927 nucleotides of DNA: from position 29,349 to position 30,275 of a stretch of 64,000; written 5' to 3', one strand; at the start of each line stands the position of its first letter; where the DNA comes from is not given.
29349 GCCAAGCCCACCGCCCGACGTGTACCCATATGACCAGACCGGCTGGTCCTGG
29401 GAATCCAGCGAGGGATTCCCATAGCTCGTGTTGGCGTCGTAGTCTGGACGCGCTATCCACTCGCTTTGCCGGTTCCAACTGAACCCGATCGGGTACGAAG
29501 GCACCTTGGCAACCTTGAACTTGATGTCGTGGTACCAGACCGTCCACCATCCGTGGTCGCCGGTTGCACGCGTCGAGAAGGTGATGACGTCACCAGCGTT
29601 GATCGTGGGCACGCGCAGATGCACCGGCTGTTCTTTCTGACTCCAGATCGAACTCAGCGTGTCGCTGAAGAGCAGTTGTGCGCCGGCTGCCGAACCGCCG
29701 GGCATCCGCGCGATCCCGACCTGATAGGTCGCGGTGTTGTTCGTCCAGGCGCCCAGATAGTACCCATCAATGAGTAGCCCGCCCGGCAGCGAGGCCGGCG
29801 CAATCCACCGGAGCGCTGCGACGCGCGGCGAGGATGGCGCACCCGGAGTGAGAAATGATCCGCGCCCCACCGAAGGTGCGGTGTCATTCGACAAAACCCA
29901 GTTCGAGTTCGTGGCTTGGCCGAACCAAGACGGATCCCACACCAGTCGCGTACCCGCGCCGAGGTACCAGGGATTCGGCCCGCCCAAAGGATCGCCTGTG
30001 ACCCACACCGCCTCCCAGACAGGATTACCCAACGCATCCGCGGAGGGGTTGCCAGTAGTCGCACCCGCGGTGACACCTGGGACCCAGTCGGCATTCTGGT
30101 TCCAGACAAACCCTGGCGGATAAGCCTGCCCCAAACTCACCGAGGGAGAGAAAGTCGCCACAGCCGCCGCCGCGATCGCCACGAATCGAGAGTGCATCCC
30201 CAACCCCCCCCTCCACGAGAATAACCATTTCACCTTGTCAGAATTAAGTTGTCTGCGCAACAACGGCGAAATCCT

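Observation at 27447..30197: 916-aa secreted protein built from a triplicated ~200-aa domain of unknown family plus two Ig-like segments; a candidate scaffold in the dockerin cluster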

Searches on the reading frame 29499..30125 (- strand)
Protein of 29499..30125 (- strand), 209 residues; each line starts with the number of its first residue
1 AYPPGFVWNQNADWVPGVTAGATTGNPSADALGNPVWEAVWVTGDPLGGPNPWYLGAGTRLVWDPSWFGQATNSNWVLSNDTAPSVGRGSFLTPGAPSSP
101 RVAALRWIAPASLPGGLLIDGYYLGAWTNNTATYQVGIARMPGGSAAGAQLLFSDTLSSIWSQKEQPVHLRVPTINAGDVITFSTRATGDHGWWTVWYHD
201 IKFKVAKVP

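Call 9: find_homologous_proteins(query=A1)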
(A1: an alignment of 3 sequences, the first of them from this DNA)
Query A1 (3 sequences) (209 aa, profile of the alignment): 3 proteins with E <= 0.001 among 5741 candidates.
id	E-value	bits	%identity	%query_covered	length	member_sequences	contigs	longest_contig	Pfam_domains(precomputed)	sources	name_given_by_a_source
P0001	1.1e-27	115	35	88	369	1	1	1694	-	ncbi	-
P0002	1.4e-21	95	29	94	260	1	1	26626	-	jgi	jgi:MYXO-CTERM domain-containing protein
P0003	6.9e-11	60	33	21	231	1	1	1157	PF07679.23,PF13927.13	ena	-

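Call 17: search_protein_families(library=pfam, proteins=[P0001, P0002, P0003], max_evalue=0.1)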
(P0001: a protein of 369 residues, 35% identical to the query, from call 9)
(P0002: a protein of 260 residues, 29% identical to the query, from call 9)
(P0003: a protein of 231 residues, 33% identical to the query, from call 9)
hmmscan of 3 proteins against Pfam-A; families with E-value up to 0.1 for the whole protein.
P0001 (369 aa): 0 families

P0002 (260 aa): 0 families

P0003 (231 aa): 4 families
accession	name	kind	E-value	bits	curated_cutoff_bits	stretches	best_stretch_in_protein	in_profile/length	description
PF07679.22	I-set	-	3.5e-07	30.6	23.7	1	99-170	15-84/90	Immunoglobulin I-set domain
PF13927.12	Ig_3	-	1.3e-05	26.1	30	1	98-161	15-76/78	Immunoglobulin domain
PF00047.31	ig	-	0.015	16.1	21.8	1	114-169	23-78/81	Immunoglobulin domain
PF13895.12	Ig_2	-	0.037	14.7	27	0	113-162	27-64/79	Immunoglobulin domain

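Call 18: search_protein_representatives(alignment_id=A1)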
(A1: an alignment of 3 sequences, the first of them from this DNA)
Query: 3 sequences, 210 profile positions. Proteins with E-value up to 0.001 (for the whole library): 234; up to 1e-10: 200; up to 1e-30: 9. The best 150 are listed.
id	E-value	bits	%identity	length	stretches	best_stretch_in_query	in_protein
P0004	8.3e-221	744.5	-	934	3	2-208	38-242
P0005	3.8e-84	298.0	-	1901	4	2-208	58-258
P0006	6.0e-48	179.8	-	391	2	2-206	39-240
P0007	4.0e-46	173.8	-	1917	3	2-196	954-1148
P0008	3.4e-38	147.9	-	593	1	2-206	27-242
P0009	1.9e-36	142.2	-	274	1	2-208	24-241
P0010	2.9e-35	138.3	-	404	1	7-205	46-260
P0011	1.1e-34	136.4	-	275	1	2-202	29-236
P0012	7.3e-33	130.5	-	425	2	2-203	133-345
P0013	2.5e-30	122.2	-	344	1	2-208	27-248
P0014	7.6e-30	120.6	-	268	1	1-192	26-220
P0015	1.3e-29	119.8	-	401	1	7-207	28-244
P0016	1.4e-29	119.8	-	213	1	8-206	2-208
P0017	1.5e-29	119.7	-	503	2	2-206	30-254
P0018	1.9e-29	119.4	-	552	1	4-206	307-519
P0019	2.6e-29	118.9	-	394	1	2-203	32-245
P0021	1.0e-28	116.9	-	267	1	1-206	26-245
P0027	2.8e-27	112.2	-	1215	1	5-205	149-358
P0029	3.3e-27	112.0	-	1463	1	5-203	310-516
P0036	1.1e-26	110.3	-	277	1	1-207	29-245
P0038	1.5e-26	109.8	-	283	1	2-206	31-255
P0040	2.4e-26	109.2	-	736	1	1-206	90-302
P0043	5.6e-26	108.0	-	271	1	6-199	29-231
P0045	9.9e-26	107.2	-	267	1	2-205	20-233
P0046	1.1e-25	107.1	-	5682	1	5-205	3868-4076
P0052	2.3e-24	102.7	-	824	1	2-206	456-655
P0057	2.4e-23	99.4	-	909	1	2-205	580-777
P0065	1.4e-22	96.9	-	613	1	2-203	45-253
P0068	1.9e-22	96.5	-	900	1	2-206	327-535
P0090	1.9e-20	89.9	-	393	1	1-206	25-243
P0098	1.5e-19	87.0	-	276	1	2-206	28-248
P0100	2.3e-19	86.4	-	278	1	5-189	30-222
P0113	1.4e-18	83.8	-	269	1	1-204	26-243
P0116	1.8e-18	83.5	-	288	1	2-207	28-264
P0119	2.6e-18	82.9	-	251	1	1-207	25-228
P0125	2.0e-17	80.1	-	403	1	1-207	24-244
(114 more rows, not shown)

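Call 25: search_protein_families(library=ncbifam, alignment_id=A2, max_evalue=0.01)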
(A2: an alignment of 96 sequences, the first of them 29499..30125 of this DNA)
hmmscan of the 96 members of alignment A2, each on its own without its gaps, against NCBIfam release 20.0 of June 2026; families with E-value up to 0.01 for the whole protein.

A. member 1, window:29499-30125:- (209 aa): 0 families

B. families by the number of members that match (of 96 scanned): 24 families
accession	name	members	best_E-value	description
TIGR02595.1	PEP_CTERM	23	1.1e-06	PEP-CTERM sorting domain-containing protein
NF033554.9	floc_PepA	21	1.3e-09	flocculation-associated PEP-CTERM protein PepA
NF038120.1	PEP_CTERM_QFxxD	20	2.4e-07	NF038120 family PEP-CTERM protein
NF038129.1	PEP_NF038129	20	4.9e-06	NF038129 family PEP-CTERM protein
NF038125.1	PEP_CTERM_THxN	14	1.6e-09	THxN family PEP-CTERM protein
NF041538.1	PEP_EDSA_1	12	6.7e-07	EDSAP-1 family PEP-CTERM protein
NF041927.1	Xrt_dep_XDP1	12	0.0001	exosortase-dependent surface protein XDP1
NF038126.1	PEP_CTERM_FxDxF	10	0.00016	FxDxF family PEP-CTERM protein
NF038118.1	PEP_CTERM_CCXG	9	0.0001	CCXG family PEP-CTERM protein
NF038124.1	PEP_CTERM_TLD_A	7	3.6e-05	PEP_CTERM-anchored TLD domain-containing protein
NF041540.1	dockerin_GC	6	1.5e-12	GC-type dockerin domain-anchored protein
NF038130.1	PEP_NF038130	2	0.0007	NF038130 family PEP-CTERM protein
NF035944.1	PEPxxWA-CTERM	2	0.0021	PEPxxWA-CTERM sorting domain-containing protein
NF038119.1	PEP_CTERM_MHFG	2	0.0026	MHFG family PEP-CTERM protein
TIGR03901.2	MYXO-CTERM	2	0.0055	MYXO-CTERM sorting domain-containing protein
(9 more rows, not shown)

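Call 26: search_protein_families(library=ncbifam, proteins=[P0014, P0021, P0036, P0043, P0113, P0116, P0098, P0119, P0038, P0100], max_evalue=0.01)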
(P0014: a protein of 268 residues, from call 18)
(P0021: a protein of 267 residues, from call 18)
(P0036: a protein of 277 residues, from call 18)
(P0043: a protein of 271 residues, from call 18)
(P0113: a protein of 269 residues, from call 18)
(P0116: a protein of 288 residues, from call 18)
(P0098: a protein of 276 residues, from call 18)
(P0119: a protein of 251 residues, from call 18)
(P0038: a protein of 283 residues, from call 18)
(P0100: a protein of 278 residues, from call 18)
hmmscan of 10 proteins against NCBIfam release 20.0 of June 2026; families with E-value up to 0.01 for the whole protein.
P0014 (268 aa): 11 families
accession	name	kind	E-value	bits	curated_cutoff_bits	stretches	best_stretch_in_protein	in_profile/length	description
NF038129.1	PEP_NF038129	equivalog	4.9e-06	26.5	65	1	227-265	156-194/194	NF038129 family PEP-CTERM protein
TIGR02595.1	PEP_CTERM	domain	6.2e-06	26.7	16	1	242-265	1-24/24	PEP-CTERM sorting domain-containing protein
NF033554.9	floc_PepA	equivalog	2e-05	24.5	80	1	219-265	217-261/261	flocculation-associated PEP-CTERM protein PepA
NF038120.1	PEP_CTERM_QFxxD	subfamily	6.5e-05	22.9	80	1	221-265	170-215/215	NF038120 family PEP-CTERM protein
NF038126.1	PEP_CTERM_FxDxF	subfamily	0.0002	21.6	50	1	205-265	113-165/165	FxDxF family PEP-CTERM protein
NF038118.1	PEP_CTERM_CCXG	equivalog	0.00066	19.4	90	1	229-265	166-199/199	CCXG family PEP-CTERM protein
NF038124.1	PEP_CTERM_TLD_A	exception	0.00066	19.3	100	1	238-265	207-234/235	PEP_CTERM-anchored TLD domain-containing protein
NF041927.1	Xrt_dep_XDP1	equivalog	0.0015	18.6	125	1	240-264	217-242/242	exosortase-dependent surface protein XDP1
NF041538.1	PEP_EDSA_1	subfamily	0.0017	18.1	100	1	238-264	282-306/307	EDSAP-1 family PEP-CTERM protein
NF038119.1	PEP_CTERM_MHFG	equivalog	0.0026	18.1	100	1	230-266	224-260/260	MHFG family PEP-CTERM protein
NF038125.1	PEP_CTERM_THxN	subfamily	0.0029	17.2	85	1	231-264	212-243/246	THxN family PEP-CTERM protein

P0021 (267 aa): 4 families
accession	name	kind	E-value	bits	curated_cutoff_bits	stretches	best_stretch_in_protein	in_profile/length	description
NF038118.1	PEP_CTERM_CCXG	equivalog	0.0001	22.1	90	1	229-265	158-194/199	CCXG family PEP-CTERM protein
TIGR02595.1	PEP_CTERM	domain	0.00082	20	16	1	247-267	1-23/24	PEP-CTERM sorting domain-containing protein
TIGR04219.1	OMP_w_GlyGly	subfamily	0.0025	17.1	105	0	6-69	5-68/234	TIGR04219 family outer membrane beta-barrel protein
NF033554.9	floc_PepA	equivalog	0.0046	16.8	80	0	229-266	219-258/261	flocculation-associated PEP-CTERM protein PepA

P0036 (277 aa): 11 families
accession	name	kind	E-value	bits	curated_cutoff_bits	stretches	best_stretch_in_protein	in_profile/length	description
NF033554.9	floc_PepA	equivalog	1.3e-09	38.3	80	1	241-273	230-261/261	flocculation-associated PEP-CTERM protein PepA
NF038125.1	PEP_CTERM_THxN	subfamily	1.6e-09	37.7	85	1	241-272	213-246/246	THxN family PEP-CTERM protein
NF041538.1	PEP_EDSA_1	subfamily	6.7e-07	29.3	100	1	246-272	281-307/307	EDSAP-1 family PEP-CTERM protein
TIGR02595.1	PEP_CTERM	domain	1.3e-05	25.6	16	1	249-273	1-23/24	PEP-CTERM sorting domain-containing protein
NF038120.1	PEP_CTERM_QFxxD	subfamily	0.00032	20.7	80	1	243-273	183-215/215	NF038120 family PEP-CTERM protein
NF038118.1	PEP_CTERM_CCXG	equivalog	0.00072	19.3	90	1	246-272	172-199/199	CCXG family PEP-CTERM protein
NF038124.1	PEP_CTERM_TLD_A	exception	0.00083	19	100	1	242-273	205-235/235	PEP_CTERM-anchored TLD domain-containing protein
NF041927.1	Xrt_dep_XDP1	equivalog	0.00094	19.2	125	1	247-272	217-242/242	exosortase-dependent surface protein XDP1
NF038129.1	PEP_NF038129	equivalog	0.00094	19.1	65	1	246-272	168-194/194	NF038129 family PEP-CTERM protein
NF033947.0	PEP-cistern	hypoth_equivalog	0.0027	17.5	60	0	246-271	170-195/195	cistern family PEP-CTERM protein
NF038126.1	PEP_CTERM_FxDxF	subfamily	0.0062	16.8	50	0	247-272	141-165/165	FxDxF family PEP-CTERM protein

P0043 (271 aa): 2 families
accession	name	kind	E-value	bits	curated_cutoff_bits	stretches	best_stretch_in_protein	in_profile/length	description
TIGR02595.1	PEP_CTERM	domain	0.00054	20.6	16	1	247-269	1-24/24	PEP-CTERM sorting domain-containing protein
NF038130.1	PEP_NF038130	equivalog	0.0022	17.7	60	1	231-266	247-283/283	NF038130 family PEP-CTERM protein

P0113 (269 aa): 5 families
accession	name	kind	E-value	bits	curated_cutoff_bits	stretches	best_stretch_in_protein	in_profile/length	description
TIGR02595.1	PEP_CTERM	domain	0.00012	22.6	16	1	247-268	1-22/24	PEP-CTERM sorting domain-containing protein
NF038120.1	PEP_CTERM_QFxxD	subfamily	0.00014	21.9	80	1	239-268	185-214/215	NF038120 family PEP-CTERM protein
NF033554.9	floc_PepA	equivalog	0.00037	20.4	80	0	178-268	180-260/261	flocculation-associated PEP-CTERM protein PepA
NF041538.1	PEP_EDSA_1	subfamily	0.00074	19.3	100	0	242-268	278-307/307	EDSAP-1 family PEP-CTERM protein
NF038118.1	PEP_CTERM_CCXG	equivalog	0.0085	15.8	90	0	233-268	161-197/199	CCXG family PEP-CTERM protein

P0116 (288 aa): 11 families
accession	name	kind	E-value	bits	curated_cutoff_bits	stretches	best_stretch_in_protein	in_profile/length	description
NF033554.9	floc_PepA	equivalog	6.8e-07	29.4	80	1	261-288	233-260/261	flocculation-associated PEP-CTERM protein PepA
TIGR02595.1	PEP_CTERM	domain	1.1e-06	29.1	16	1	265-288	1-24/24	PEP-CTERM sorting domain-containing protein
NF038129.1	PEP_NF038129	equivalog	1.6e-05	24.9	65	1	258-288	164-194/194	NF038129 family PEP-CTERM protein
NF038125.1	PEP_CTERM_THxN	subfamily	1.7e-05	24.6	85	1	264-287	222-245/246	THxN family PEP-CTERM protein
NF038120.1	PEP_CTERM_QFxxD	subfamily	3e-05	24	80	1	262-287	190-215/215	NF038120 family PEP-CTERM protein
NF038124.1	PEP_CTERM_TLD_A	exception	3.6e-05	23.4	100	1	258-287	204-235/235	PEP_CTERM-anchored TLD domain-containing protein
NF041538.1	PEP_EDSA_1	subfamily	3.8e-05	23.5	100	1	263-286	283-307/307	EDSAP-1 family PEP-CTERM protein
NF041927.1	Xrt_dep_XDP1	equivalog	0.0001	22.3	125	1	261-286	216-242/242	exosortase-dependent surface protein XDP1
NF038118.1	PEP_CTERM_CCXG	equivalog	0.00012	21.8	90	1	251-288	161-199/199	CCXG family PEP-CTERM protein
NF038126.1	PEP_CTERM_FxDxF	subfamily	0.0013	19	50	1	261-286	138-165/165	FxDxF family PEP-CTERM protein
TIGR03901.2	MYXO-CTERM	domain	0.0055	17.1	20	1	267-288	11-34/34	MYXO-CTERM sorting domain-containing protein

P0098 (276 aa): 7 families
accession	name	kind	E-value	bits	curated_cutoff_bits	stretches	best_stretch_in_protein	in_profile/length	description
TIGR02595.1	PEP_CTERM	domain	3.6e-06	27.4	16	1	250-272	1-23/24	PEP-CTERM sorting domain-containing protein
NF038120.1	PEP_CTERM_QFxxD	subfamily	0.00016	21.6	80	1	243-272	186-215/215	NF038120 family PEP-CTERM protein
NF033554.9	floc_PepA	equivalog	0.00064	19.6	80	1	243-273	228-260/261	flocculation-associated PEP-CTERM protein PepA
NF041927.1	Xrt_dep_XDP1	equivalog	0.0015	18.6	125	1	248-272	217-242/242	exosortase-dependent surface protein XDP1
NF038129.1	PEP_NF038129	equivalog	0.002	18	65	1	244-272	164-193/194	NF038129 family PEP-CTERM protein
NF038118.1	PEP_CTERM_CCXG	equivalog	0.0031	17.2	90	1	237-272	162-198/199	CCXG family PEP-CTERM protein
NF038125.1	PEP_CTERM_THxN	subfamily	0.0039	16.8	85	1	248-272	221-245/246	THxN family PEP-CTERM protein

P0119 (251 aa): 4 families
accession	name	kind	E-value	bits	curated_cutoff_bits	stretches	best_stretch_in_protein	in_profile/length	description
NF038120.1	PEP_CTERM_QFxxD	subfamily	9.9e-06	25.6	80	1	222-251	186-215/215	NF038120 family PEP-CTERM protein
NF038129.1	PEP_NF038129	equivalog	4.7e-05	23.3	65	1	187-250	123-194/194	NF038129 family PEP-CTERM protein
TIGR02595.1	PEP_CTERM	domain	7.5e-05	23.3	16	1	229-250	1-22/24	PEP-CTERM sorting domain-containing protein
NF038126.1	PEP_CTERM_FxDxF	subfamily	0.0045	17.2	50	1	138-250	60-165/165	FxDxF family PEP-CTERM protein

P0038 (283 aa): 6 families
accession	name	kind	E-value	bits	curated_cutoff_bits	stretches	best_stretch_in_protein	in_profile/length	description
NF038129.1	PEP_NF038129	equivalog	0.0005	20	65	1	227-279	138-193/194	NF038129 family PEP-CTERM protein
NF038120.1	PEP_CTERM_QFxxD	subfamily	0.00086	19.2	80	1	177-278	123-214/215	NF038120 family PEP-CTERM protein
NF038125.1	PEP_CTERM_THxN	subfamily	0.0018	17.9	85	1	253-278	218-244/246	THxN family PEP-CTERM protein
NF033554.9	floc_PepA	equivalog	0.0029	17.5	80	1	191-279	176-259/261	flocculation-associated PEP-CTERM protein PepA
TIGR02595.1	PEP_CTERM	domain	0.0048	17.7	16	1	257-280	1-23/24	PEP-CTERM sorting domain-containing protein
NF038118.1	PEP_CTERM_CCXG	equivalog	0.0059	16.3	90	1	242-280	160-199/199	CCXG family PEP-CTERM protein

P0100 (278 aa): 10 families
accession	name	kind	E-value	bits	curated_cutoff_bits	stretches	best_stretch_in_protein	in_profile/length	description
NF033554.9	floc_PepA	equivalog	2e-07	31.1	80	1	182-277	160-260/261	flocculation-associated PEP-CTERM protein PepA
TIGR02595.1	PEP_CTERM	domain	3.2e-06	27.6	16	1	254-277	1-24/24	PEP-CTERM sorting domain-containing protein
NF038125.1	PEP_CTERM_THxN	subfamily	2.9e-05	23.8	85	1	252-276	221-245/246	THxN family PEP-CTERM protein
NF041538.1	PEP_EDSA_1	subfamily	5.9e-05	22.9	100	1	249-275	280-306/307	EDSAP-1 family PEP-CTERM protein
NF041927.1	Xrt_dep_XDP1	equivalog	0.0001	22.4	125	1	251-276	216-241/242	exosortase-dependent surface protein XDP1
NF038120.1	PEP_CTERM_QFxxD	subfamily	0.00015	21.7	80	1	250-276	189-215/215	NF038120 family PEP-CTERM protein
NF038126.1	PEP_CTERM_FxDxF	subfamily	0.00016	21.9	50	1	229-275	122-165/165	FxDxF family PEP-CTERM protein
NF038129.1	PEP_NF038129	equivalog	0.0011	18.8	65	1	251-275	168-194/194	NF038129 family PEP-CTERM protein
NF038118.1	PEP_CTERM_CCXG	equivalog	0.0016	18.2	90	1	247-276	166-198/199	CCXG family PEP-CTERM protein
NF035944.1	PEPxxWA-CTERM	domain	0.0021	17.9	35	1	254-275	1-24/24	PEPxxWA-CTERM sorting domain-containing protein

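Call 29: predict_structure(alignment_id=A2)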
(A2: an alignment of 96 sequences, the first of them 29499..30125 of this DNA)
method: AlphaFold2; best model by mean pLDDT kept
length: 209 residues; sequences in the alignment: 96
mean_pLDDT: 93.0   pTM: 0.91
mean pLDDT of the five models: 93.0, 93.0, 92.9, 92.8, 92.6
residues with pLDDT >= 90: 171; 70-90: 27; 50-70: 11; < 50: 0
segments of 3 or more residues with pLDDT < 50: none
pLDDT, mean of each block of 10 residues (from residue 1): 96 97 97 98 96 97 96 96 96 79 97 97 81 89 97 89 88 98 91 88 91
secondary structure, 60 per line:
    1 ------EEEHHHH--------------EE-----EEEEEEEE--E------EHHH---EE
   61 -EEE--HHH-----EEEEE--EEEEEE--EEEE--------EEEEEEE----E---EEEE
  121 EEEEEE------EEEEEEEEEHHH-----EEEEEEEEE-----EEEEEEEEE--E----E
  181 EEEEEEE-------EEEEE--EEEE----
elements in order: E7-9 H10-13 E35-42 E62-64 E75-79 E82-87 E90-93 E102-108 E117-126 E133-141 E150-158 E164-172 E180-187 E195-199 E202-205

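Call 33: search_solved_structures(query=A2, max_evalue=1)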
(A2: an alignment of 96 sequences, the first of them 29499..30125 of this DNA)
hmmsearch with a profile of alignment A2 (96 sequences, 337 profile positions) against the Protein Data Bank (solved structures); distinct sequences matched with E-value up to 1: 2.
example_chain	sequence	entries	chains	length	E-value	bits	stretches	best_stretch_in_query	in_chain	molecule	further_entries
6gc2_L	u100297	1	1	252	0.76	12.1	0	198-236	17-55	Light Chain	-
9lue_L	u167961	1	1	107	0.97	11.7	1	209-237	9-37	NIV LN3D3 Fab Light Chain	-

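Call 36: find_encoding_contigs(protein=P0002, flank=8000, max_places=3)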
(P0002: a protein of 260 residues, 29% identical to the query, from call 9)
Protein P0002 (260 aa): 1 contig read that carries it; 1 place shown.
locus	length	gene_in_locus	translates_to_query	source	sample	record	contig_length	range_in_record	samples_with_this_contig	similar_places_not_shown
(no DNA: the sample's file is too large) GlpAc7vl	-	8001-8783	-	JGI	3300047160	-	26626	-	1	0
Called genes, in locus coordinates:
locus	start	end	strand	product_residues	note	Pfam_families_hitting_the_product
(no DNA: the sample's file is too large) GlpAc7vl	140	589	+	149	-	-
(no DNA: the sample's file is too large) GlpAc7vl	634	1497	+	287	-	PF02569:Pantoate_ligase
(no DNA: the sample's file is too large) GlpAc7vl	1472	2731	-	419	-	PF01476:LysM (weak), PF03734:YkuD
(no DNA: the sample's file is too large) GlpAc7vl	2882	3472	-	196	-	PF01812:5-FTHF_cyc-lig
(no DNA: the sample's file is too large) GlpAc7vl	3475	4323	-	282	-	PF02405:MlaE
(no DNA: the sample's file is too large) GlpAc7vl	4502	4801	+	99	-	-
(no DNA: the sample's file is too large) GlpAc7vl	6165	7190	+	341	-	PF00532:Peripla_BP_1 (weak), PF13407:Peripla_BP_4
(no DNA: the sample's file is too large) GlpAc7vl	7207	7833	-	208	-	-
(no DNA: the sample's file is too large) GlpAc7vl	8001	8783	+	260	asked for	-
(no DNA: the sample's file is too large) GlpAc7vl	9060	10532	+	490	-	PF03741:TerC, PF09656:PGPGW (weak)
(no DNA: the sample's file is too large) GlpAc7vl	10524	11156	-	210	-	-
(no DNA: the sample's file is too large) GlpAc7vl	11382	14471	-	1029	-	PF18083:PutA_N, PF01619:Pro_dh, PF00171:Aldedh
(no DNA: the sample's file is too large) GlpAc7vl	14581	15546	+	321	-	PF06574:FAD_syn, PF01687:Flavokinase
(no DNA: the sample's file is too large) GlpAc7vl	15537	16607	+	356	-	PF01368:DHH, PF02272:DHHA1 (weak)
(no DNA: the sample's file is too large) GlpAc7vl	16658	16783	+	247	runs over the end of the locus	PF01555:N6_N4_Mtase, PF01170:UPF0020 (faint), PF01555:N6_N4_Mtase (weak)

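Call 37: fold_search(model_id=the predicted structure, library=pdb)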
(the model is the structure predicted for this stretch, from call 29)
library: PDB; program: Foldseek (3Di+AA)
matches with E <= 10: 1790; with E <= 0.001: 26
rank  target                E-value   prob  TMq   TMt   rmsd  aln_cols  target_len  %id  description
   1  8okh_A                1.9e-04  0.99  0.31  0.37   9.4       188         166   11  Crystal structure of Bdellovibrio bacteriovorus Bd1399 (released 2023-10-25)
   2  8xmz_A                2.6e-04  1.00  0.37  0.51   6.0       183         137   14  Crystal structure of a novel porphyran-binding carbohydrate binding module (released 2024-01-17)
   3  8ke9_A                3.0e-04  1.00  0.35  0.34   3.4       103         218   18  The CBD domain of cyanophage A-1(L) short tail fiber (released 2024-04-10)
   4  8yzo                  3.1e-04  0.98  0.28  0.14  15.7       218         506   13  Crystal structural analysis of PaL mutant L297M (released 2024-04-17)
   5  8yzn                  3.3e-04  0.98  0.29  0.14  16.1       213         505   13  Crystal structural analysis of PaL (released 2024-04-17)
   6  5mu8_b                3.9e-04  1.00  0.30  0.41  10.3       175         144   12  HUMAN TNF-ALPHA IN COMPLEX WITH JNJ525 (released 2017-03-29)
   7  9ojy_C                4.1e-04  1.00  0.30  0.42  10.1       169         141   13  Crystal structure of TNF alpha in complex with compound 3. (released 2025-07-23)
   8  2c9k                  4.1e-04  1.00  0.31  0.14   7.8       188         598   10  Structure of the functional form of the mosquito-larvicidal Cry4Aa toxin from Bacillus thuringiensis at 2.8 A resolution (released 2006-04-25)
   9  8zi4_A                4.6e-04  1.00  0.39  0.16   9.4       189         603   12  Cryo-EM structure of wtEP-trypsinogen (released 2025-05-21)
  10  3p6b_A                5.4e-04  1.00  0.30  0.33   9.5       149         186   13  The crystal structure of CelK CBM4 from Clostridium thermocellum (released 2011-08-24)
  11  2wys_A                5.7e-04  0.99  0.29  0.14   9.1       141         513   11  High resolution crystallographic structure of the Clostridium thermocellum N-terminal endo-1,4-beta-D-xylanase 10B (Xy (released 2010-08-25)
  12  3m1h_D                6.0e-04  1.00  0.38  0.43   9.2       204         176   13  Crystal Structure Analysis of the K3 Cleaved Adhesin Domain of Lys-gingipain (Kgp) from Porphyromonas gingivalis w83 (released 2011-03-23)
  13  9ojs_B                6.0e-04  1.00  0.28  0.43  10.3       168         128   14  Crystal structure of TNF alpha in complex with compound 4 (released 2025-07-23)
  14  7vrn_B                6.0e-04  0.96  0.31  0.18  20.4       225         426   10  Structure of infectious bursal disease virus Gt strain (released 2022-03-30)
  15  9cyn_A                7.5e-04  0.92  0.30  0.29  12.9       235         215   11  Flagellar filament sheath protein FlaA1 (released 2026-03-18)
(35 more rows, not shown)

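Call 43: find_related_loci(query=A1, collection=genome_contigs, flank=8000)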
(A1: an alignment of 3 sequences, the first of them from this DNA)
Query A1 (209 aa) in genome_contigs; peptide patterns used: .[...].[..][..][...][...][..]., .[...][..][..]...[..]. (x = any residue, [..] = any of these).
57 stretches matched a pattern; 4 encode a relative of the query (tblastn E <= 1e-3); 4 distinct loci.
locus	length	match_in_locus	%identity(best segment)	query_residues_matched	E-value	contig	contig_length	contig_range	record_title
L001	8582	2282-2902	83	2-209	2e-115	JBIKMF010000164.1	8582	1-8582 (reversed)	MAG: Phycisphaerales bacterium isolate ME2014-08-31_3300042860_group5_bin218 Rohwer_bin1621_scaffold_10529_c1, whole gen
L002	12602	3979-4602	81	2-209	5e-110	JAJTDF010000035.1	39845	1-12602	MAG: Planctomycetaceae bacterium isolate 53600_E7 Sample_53600_scaffold_178, whole genome shotgun sequence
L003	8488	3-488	81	47-209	9e-86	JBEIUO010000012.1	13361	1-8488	MAG: Phycisphaeraceae bacterium isolate Sample-111-S82-bin-109 Sample_111_S82-bin_109-k141_2161643, whole genome shotgun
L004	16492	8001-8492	29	2-157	1e-14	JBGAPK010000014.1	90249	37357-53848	MAG: Phycisphaerales bacterium isolate MAG_MBR_H10.26 MBRH10-26_opera_contig_1070, whole genome shotgun sequence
